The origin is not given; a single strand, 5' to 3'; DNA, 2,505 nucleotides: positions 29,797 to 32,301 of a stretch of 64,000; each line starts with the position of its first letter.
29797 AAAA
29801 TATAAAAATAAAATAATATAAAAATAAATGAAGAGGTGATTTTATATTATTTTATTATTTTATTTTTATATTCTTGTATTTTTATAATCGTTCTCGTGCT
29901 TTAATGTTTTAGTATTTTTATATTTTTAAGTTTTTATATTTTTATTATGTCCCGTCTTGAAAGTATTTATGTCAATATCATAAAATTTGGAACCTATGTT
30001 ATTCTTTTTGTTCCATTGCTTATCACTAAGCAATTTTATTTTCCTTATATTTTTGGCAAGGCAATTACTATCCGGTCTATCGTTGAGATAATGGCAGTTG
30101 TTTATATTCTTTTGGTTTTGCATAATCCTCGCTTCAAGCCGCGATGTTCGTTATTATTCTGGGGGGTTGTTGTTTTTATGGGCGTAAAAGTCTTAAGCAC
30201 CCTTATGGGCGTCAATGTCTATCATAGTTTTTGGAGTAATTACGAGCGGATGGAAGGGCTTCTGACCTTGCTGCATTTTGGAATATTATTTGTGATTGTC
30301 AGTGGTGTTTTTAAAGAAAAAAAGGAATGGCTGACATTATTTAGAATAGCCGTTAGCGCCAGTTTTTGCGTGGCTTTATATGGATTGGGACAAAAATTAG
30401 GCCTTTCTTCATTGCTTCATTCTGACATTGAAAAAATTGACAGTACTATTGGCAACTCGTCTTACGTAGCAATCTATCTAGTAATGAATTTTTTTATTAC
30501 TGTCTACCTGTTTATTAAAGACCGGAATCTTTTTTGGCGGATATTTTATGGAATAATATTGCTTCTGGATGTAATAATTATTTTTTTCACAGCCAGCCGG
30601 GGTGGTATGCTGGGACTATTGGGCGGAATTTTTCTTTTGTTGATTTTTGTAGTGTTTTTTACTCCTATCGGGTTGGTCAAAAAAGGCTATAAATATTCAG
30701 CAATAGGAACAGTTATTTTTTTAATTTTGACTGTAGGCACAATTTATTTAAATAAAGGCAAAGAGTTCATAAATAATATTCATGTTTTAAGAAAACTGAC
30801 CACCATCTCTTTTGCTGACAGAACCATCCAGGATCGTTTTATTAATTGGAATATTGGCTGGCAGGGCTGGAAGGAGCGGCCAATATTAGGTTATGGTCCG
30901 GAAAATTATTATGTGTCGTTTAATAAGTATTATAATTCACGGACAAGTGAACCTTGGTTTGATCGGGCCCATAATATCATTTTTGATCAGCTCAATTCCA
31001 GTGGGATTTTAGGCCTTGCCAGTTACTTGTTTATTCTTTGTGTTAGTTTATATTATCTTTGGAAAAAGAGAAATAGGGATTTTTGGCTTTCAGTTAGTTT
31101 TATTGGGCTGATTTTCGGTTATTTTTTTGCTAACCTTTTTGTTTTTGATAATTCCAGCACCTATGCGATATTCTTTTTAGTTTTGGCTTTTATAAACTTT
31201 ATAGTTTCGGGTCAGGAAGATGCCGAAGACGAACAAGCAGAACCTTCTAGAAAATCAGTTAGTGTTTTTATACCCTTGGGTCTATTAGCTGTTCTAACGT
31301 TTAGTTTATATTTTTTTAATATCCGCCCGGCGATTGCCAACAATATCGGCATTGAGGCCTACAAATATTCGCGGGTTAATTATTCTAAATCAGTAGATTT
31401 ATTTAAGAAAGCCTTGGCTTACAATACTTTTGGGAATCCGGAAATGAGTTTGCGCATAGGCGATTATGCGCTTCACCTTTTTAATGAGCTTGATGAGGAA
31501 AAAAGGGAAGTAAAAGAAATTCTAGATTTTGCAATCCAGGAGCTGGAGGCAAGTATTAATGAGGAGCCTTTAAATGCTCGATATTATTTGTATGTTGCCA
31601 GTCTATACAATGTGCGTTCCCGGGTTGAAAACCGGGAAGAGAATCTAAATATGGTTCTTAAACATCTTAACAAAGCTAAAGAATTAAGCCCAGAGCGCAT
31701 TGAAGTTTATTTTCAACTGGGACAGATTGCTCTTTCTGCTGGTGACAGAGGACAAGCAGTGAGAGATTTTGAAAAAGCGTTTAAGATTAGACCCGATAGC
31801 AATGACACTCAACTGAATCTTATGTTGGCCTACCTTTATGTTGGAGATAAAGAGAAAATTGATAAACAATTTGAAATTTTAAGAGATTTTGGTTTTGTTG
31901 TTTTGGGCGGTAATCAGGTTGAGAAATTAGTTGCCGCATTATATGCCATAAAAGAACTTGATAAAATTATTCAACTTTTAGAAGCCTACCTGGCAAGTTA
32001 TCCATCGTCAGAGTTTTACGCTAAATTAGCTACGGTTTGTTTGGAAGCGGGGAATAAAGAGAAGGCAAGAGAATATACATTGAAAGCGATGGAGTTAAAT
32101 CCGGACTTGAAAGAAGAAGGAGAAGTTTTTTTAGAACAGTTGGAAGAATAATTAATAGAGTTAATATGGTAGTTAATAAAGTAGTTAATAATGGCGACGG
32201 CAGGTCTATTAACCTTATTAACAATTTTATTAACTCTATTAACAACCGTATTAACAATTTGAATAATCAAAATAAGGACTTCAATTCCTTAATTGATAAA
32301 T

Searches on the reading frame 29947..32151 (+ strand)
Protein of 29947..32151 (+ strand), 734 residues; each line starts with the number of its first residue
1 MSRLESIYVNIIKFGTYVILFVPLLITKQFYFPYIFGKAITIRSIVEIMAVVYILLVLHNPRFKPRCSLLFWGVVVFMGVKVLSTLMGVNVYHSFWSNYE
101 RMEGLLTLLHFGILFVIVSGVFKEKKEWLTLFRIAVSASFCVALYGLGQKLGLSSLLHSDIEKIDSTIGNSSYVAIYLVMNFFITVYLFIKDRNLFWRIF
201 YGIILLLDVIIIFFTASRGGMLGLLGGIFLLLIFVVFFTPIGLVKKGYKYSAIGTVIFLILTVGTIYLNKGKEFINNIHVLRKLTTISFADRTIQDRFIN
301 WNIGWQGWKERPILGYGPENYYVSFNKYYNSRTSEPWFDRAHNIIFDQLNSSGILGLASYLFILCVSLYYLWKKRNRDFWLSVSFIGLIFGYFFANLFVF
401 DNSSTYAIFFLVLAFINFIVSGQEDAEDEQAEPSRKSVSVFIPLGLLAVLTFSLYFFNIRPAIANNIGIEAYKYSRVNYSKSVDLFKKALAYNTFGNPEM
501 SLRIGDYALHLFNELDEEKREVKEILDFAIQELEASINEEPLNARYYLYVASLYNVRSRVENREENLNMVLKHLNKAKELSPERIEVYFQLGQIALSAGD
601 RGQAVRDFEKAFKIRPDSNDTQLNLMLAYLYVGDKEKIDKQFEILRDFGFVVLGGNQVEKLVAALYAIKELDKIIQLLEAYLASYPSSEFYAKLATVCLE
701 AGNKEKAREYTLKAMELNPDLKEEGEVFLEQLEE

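Call 77: search_protein_families(library=pfam, proteins=[window:29947-32151:+], max_evalue=0.001)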
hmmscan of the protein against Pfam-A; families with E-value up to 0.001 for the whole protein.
window:29947-32151:+ (734 aa): 12 families
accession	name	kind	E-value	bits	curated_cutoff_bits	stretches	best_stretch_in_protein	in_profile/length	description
PF04932.20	Wzy_C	-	3.6e-19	69.5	31.7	1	204-361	2-149/149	O-Antigen ligase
PF07719.23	TPR_2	-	1.4e-13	50.2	27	2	586-617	2-33/34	Tetratricopeptide repeat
PF00515.34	TPR_1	-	2e-11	43.7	27.8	0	586-617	2-33/34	Tetratricopeptide repeat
PF13181.12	TPR_8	-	3.7e-11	42.7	25.7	1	586-617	2-33/34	Tetratricopeptide repeat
PF13428.12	TPR_14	-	1.2e-08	35.3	23.5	0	586-625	2-41/44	Tetratricopeptide repeat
PF13432.12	TPR_16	-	2.5e-06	28.3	32.7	0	676-719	18-62/65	Tetratricopeptide repeat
PF13424.12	TPR_12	-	3.6e-06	27.5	30.1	0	551-616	10-76/77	Tetratricopeptide repeat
PF23914.1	TPR_CcmH_CycH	-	5.5e-06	26.7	42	1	585-647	50-112/158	Cytochrome c-type biogenesis protein H TPR domain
PF14559.12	TPR_19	-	2.2e-05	25.1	25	0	595-631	1-35/68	Tetratricopeptide repeat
PF03704.23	BTAD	-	7e-05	23.7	22.1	0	576-637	53-114/146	Bacterial transcriptional activator domain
PF13431.12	TPR_17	-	0.00011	22.6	24.4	0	687-709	12-34/34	Tetratricopeptide repeat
PF13429.12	TPR_15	-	0.00031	20.7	26.2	0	565-638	127-199/280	Tetratricopeptide repeat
